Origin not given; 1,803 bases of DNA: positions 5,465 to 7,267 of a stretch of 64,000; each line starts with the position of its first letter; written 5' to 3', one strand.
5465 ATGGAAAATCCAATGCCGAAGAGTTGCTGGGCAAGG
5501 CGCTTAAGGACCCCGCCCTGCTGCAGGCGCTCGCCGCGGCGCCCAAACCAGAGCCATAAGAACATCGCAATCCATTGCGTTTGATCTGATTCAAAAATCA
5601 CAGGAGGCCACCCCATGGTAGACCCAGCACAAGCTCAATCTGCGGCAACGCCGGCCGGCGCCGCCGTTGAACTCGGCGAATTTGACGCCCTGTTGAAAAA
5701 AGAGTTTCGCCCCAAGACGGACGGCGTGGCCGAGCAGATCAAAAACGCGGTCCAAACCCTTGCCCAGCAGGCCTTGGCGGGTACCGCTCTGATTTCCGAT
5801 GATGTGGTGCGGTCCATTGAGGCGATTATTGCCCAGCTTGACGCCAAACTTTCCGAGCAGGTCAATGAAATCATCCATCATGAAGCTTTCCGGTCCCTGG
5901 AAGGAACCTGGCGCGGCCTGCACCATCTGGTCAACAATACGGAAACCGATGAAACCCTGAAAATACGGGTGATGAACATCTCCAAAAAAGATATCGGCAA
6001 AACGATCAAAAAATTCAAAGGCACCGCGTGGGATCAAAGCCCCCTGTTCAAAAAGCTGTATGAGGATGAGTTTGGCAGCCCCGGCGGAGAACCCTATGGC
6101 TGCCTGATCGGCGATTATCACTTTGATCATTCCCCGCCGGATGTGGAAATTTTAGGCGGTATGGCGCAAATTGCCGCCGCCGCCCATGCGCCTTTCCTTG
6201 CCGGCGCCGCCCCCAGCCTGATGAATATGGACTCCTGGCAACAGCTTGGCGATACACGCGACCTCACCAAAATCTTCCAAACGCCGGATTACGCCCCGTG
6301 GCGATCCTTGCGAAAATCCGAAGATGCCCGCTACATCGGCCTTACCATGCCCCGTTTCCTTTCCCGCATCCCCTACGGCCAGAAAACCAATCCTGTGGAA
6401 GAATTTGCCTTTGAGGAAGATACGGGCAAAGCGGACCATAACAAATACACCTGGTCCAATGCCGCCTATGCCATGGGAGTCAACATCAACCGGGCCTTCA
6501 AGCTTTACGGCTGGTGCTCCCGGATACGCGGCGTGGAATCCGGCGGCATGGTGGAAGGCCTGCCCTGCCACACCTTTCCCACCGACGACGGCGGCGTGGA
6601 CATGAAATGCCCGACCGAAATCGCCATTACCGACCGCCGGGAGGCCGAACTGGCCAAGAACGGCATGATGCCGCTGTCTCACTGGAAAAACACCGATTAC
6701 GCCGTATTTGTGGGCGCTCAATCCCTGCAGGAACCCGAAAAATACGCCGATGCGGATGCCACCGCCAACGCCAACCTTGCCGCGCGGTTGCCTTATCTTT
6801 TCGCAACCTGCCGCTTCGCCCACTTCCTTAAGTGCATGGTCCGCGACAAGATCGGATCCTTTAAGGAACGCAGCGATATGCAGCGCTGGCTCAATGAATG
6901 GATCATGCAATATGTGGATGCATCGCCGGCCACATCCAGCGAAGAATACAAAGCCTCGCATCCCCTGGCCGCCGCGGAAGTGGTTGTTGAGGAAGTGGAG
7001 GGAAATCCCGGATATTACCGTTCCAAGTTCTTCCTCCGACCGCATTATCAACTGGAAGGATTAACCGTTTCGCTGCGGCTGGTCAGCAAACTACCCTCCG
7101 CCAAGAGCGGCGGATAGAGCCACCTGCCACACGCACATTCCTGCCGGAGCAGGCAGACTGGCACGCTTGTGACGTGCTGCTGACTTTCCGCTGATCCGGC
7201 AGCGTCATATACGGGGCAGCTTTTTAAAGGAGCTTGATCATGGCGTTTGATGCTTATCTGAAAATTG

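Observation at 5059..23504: T6SS structural operon without membrane-complex, TssK or TssA genes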

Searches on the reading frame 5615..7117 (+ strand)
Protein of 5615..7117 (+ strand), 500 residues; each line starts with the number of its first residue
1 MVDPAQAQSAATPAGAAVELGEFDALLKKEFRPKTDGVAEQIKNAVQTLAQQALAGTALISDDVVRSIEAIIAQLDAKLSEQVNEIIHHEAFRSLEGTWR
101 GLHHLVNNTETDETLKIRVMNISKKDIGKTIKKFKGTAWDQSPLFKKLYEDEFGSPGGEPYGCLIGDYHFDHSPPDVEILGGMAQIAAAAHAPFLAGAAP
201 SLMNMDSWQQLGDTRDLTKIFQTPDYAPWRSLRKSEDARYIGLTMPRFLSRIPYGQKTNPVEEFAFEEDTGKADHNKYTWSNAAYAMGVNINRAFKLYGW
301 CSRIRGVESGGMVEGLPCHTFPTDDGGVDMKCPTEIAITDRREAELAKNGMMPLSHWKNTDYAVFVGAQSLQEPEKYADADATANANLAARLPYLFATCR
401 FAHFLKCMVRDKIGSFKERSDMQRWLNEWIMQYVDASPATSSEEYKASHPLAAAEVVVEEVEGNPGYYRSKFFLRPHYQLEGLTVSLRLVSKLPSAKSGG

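Call 3: search_protein_families(library=pfam, proteins=[window:5615-7117:+])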
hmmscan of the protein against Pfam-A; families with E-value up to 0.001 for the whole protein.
window:5615-7117:+ (500 aa): 2 families
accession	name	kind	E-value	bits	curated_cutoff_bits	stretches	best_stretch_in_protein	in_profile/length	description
PF05943.17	VipB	-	2.7e-134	447.4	27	1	70-372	2-301/301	EvpB/VC_A0108, tail sheath N-terminal domain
PF18945.5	VipB_2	-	2.8e-44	150.3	27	1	382-493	2-112/112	EvpB/VC_A0108, tail sheath gpW/gp25-like domain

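Call 8: find_encoding_contigs(protein=window:5615-7117:+, flank=10000, max_places=6)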
Protein window:5615-7117:+ (500 aa): 9 contigs read that carry it; 5 places shown.
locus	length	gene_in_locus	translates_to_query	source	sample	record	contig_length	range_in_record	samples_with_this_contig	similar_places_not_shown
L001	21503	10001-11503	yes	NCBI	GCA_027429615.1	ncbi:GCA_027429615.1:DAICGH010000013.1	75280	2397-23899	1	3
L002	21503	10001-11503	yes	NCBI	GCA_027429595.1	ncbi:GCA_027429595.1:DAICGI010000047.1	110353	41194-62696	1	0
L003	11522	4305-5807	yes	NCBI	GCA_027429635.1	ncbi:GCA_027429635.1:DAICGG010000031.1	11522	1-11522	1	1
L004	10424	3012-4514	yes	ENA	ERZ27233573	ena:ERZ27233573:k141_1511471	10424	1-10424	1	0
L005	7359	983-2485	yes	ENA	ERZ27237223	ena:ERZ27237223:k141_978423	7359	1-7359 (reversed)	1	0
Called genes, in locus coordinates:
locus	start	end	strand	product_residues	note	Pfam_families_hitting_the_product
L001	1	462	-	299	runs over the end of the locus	PF01149:Fapy_DNA_glyco, PF06831:H2TH, PF06827:zf-FPG_IleRS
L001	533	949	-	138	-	PF00072:Response_reg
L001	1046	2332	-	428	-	PF00180:Iso_dh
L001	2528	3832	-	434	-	-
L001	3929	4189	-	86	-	PF02609:Exonuc_VII_S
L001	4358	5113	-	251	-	PF04127:DFP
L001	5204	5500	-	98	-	PF00313:CSD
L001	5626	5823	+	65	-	-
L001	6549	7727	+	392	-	PF00990:GGDEF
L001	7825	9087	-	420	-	PF01142:TruD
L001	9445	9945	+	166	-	PF05591:T6SS_VipA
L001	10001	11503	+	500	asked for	PF05943:VipB, PF18945:VipB_2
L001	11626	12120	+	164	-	PF05638:T6SS_HCP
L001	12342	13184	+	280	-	PF14559:TPR_19 (weak), PF07024:ImpE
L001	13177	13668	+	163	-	PF04965:GPW_gp25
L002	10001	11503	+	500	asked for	PF05943:VipB, PF18945:VipB_2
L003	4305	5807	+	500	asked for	PF05943:VipB, PF18945:VipB_2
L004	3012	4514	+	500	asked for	PF05943:VipB, PF18945:VipB_2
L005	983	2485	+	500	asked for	PF05943:VipB, PF18945:VipB_2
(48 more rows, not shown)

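Call 9: find_related_loci(query=window:5615-7117:+, collection=genome_contigs, flank=10000)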
Query window:5615-7117:+ (500 aa) in genome_contigs; peptide patterns used: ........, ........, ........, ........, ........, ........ (x = any residue, [..] = any of these).
599 stretches matched a pattern (row limit reached: there are more); 512 encode a relative of the query (tblastn E <= 1e-3); the best 80 are kept; 80 distinct loci.
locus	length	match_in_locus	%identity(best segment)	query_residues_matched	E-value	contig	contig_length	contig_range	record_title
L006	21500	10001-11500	94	1-500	0e+0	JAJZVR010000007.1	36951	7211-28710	MAG: Planctomycetota bacterium isolate SKS5.bin63 NODE_1838_length_36951_cov_7.010482, whole genome shotgun sequence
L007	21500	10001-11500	95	1-500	0e+0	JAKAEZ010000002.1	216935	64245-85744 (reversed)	MAG: Planctomycetota bacterium isolate WY1.bin60 NODE_61_length_216935_cov_5.098082, whole genome shotgun sequence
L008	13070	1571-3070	94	1-500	0e+0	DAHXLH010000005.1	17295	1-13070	MAG TPA_asm: Phycisphaerales bacterium isolate clean1592 k141_196682, whole genome shotgun sequence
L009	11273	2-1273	96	77-500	0e+0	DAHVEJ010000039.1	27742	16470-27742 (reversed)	MAG TPA_asm: Phycisphaerales bacterium isolate clean5707 NODE_39_length_27742_cov_4.437448, whole genome shotgun sequenc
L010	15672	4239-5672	85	23-500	0e+0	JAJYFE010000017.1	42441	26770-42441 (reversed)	MAG: Planctomycetota bacterium isolate DBS1-1.bin91 NODE_1347_length_42441_cov_2.089805, whole genome shotgun sequence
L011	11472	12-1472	79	14-500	0e+0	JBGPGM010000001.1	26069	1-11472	MAG: Phycisphaerae bacterium isolate OBJ_0618_7090110_42 k141_5334262_length_26069_cov_12.3241, whole genome shotgun seq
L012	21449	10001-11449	81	18-500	0e+0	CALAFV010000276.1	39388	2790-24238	MAG TPA_asm: uncultured Phycisphaerales bacterium isolate SRR4028131_bin.24_CONCOCT_v1.1_MAG genome assembly, contig: ER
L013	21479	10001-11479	78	5-497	0e+0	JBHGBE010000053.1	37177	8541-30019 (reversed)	MAG: Phycisphaerae bacterium isolate SBS.BIN.4 SBSBIN4_contig_53, whole genome shotgun sequence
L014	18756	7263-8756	79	1-499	0e+0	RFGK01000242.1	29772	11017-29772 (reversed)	MAG: Planctomycetota bacterium isolate J022 k99_705222, whole genome shotgun sequence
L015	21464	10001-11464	78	11-498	0e+0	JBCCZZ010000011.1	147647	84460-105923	MAG: Planctomycetota bacterium isolate P01_F01_bin.47 k141_2361597_length_147647_cov_22.4641, whole genome shotgun seque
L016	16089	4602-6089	76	8-500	0e+0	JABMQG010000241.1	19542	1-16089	MAG: Planctomycetota bacterium isolate bin.536 k141_3094564, whole genome shotgun sequence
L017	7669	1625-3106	78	5-499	0e+0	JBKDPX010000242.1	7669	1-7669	MAG: Phycisphaerales bacterium isolate samp_2153_VAMB_1001 samp_2153_478517, whole genome shotgun sequence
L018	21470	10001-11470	79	6-499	0e+0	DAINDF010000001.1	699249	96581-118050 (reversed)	MAG TPA_asm: Phycisphaerales bacterium isolate CTOTU46463 NODE_2_length_699249_cov_8.644401, whole genome shotgun sequen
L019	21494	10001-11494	78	1-499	0e+0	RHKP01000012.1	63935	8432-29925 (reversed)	MAG: Cyanobacteria bacterium CYA N2_1.scaffold_168, whole genome shotgun sequence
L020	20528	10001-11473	78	2-497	0e+0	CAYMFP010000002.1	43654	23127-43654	MAG TPA_asm: uncultured Phycisphaeraceae bacterium isolate SRP268622_co1_111 genome assembly, contig: NODE_1576_length_4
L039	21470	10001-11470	76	8-497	0e+0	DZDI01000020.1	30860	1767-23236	MAG TPA_asm: Phycisphaera mikurensis isolate SulCav_PC08_64_54_21 SulCav_PC08-64_754_length_30860_cov_10.762571, whole g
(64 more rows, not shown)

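Call 10: search_dna_similar(query=window:5615-7117:+, collection=plasmids, mode=protein, max_rows=12)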
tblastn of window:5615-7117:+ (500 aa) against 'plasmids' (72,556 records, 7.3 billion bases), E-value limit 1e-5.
Records with a match: 579; places in all: 699; records where one place covers at least 80% of the query: 564.
Best place of each record, by identity: 60-80% 103; <60% 476.
By first word of the organism name: Ralstonia 126; Rhizobium 94; Escherichia 75; Campylobacter 38; Cronobacter 21; Leisingera 18; Pantoea 15; Vibrio 15; Burkholderia 14; Enterobacter 13; and 56 more.
By predicted mobility (MOB-suite, as given by PLSDB): non-mobilizable 279; conjugative 164; mobilizable 136.
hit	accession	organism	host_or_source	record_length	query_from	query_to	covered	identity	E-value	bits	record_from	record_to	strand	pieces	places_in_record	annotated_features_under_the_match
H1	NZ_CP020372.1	Candidatus Thiodictyon syntrophicum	meromictic lake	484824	18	497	96%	76.0%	0e+0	666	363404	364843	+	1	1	tssC: type VI secretion system contractile sheath large subunit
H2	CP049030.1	Rhodobacteraceae bacterium SC52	Apostichopus japonicus,pure ...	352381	18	497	96%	74.2%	0e+0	647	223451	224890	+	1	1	tssC: type VI secretion system contractile sheath large subunit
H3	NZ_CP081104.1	Ruegeria conchae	-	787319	22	499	96%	74.3%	0e+0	644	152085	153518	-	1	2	tssC: type VI secretion system contractile sheath large subunit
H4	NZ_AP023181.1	Paraburkholderia sp. PGU19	Physopelta gutta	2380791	18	499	96%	73.4%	0e+0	645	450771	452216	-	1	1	none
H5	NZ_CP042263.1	Qingshengfaniella alkalisoli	cell culture,saline soil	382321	21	499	96%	73.3%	0e+0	641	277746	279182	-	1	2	tssC: type VI secretion system contractile sheath large subunit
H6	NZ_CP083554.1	Leisingera sp. S132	-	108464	21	499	96%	73.1%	0e+0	626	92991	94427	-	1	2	tssC: type VI secretion system contractile sheath large subunit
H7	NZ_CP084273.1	Caballeronia grimmiae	Leptoglossus zonatus,Cell culture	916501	18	500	97%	72.3%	0e+0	640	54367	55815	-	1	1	tssC: type VI secretion system contractile sheath large subunit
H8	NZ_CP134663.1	Escherichia coli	Larus michahellis,bacteria,cloaca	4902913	22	500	96%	72.7%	0e+0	634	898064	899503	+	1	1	none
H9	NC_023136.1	Leisingera methylohalidivorans DSM 14336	Seawater collected from a tide pool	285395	21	499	96%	72.4%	0e+0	622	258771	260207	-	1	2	tssC: type VI secretion system contractile sheath large subunit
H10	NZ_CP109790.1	Leisingera thetidis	-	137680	21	499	96%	72.4%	0e+0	622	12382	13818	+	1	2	tssC: type VI secretion system contractile sheath large subunit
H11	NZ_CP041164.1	Leisingera aquaemixtae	cell culture,Biocathode MCL, marine ...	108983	21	499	96%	72.4%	0e+0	620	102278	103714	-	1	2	tssC: type VI secretion system contractile sheath large subunit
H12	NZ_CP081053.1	Leisingera aquaemixtae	-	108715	21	499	96%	72.4%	0e+0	620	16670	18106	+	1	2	tssC: type VI secretion system contractile sheath large subunit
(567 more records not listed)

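Call 11: get_annotated_region(hit=H1, flank=20000)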
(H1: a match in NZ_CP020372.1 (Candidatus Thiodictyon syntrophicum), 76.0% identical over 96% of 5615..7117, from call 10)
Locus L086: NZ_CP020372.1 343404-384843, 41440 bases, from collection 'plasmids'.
description: Candidatus Thiodictyon syntrophicum strain Cad16T plasmid pTs485, complete sequence
organism: Candidatus Thiodictyon syntrophicum (NCBI taxid 1166950)
taxonomy: Bacteria; Pseudomonadota; Gammaproteobacteria; Chromatiales; Chromatiaceae; Thiodictyon; Candidatus Thiodictyon syntrophicum
host: -; source: meromictic lake; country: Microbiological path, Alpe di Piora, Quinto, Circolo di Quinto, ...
typing (MOB-suite, as given by PLSDB): non-mobilizable
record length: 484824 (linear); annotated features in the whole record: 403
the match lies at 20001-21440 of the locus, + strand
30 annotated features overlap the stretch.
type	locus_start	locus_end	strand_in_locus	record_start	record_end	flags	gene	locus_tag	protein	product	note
CDS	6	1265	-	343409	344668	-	-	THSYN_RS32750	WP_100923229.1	hypothetical protein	-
CDS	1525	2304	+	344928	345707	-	-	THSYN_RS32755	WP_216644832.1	hypothetical protein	-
CDS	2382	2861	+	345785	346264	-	-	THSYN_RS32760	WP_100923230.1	hypothetical protein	-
CDS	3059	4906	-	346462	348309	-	-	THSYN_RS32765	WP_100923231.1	Hsp70 family protein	-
CDS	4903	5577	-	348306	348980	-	-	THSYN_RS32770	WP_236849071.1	DUF2760 domain-containing protein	-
CDS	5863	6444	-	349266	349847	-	-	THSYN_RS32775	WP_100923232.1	Uma2 family endonuclease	-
CDS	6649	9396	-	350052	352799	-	-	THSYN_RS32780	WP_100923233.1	phospholipase D-like domain-containing anti-phage protein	GO:0051607 - defense response to virus [Evidence IEA]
CDS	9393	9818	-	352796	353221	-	-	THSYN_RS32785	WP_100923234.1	type II toxin-antitoxin system VapC family toxin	-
CDS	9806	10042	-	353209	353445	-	-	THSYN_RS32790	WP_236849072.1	hypothetical protein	-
CDS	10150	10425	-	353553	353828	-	-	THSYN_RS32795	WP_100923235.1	hypothetical protein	-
CDS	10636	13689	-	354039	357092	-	-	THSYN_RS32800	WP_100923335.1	anti-phage-associated DUF1156 domain-containing protein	GO:0051607 - defense response to virus [Evidence IEA]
CDS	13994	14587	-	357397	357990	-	-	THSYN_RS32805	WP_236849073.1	anti-phage-associated DUF3780 domain-containing protein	GO:0051607 - defense response to virus [Evidence IEA]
CDS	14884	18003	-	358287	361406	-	-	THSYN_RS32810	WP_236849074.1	anti-phage-associated DUF499 domain-containing protein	GO:0051607 - defense response to virus [Evidence IEA]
CDS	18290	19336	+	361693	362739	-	tssA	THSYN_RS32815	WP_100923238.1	type VI secretion system protein TssA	-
CDS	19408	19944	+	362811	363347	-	tssB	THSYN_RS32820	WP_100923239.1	type VI secretion system contractile sheath small subunit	GO:0033103 - protein secretion by the type VI secretion system [Evidence IEA]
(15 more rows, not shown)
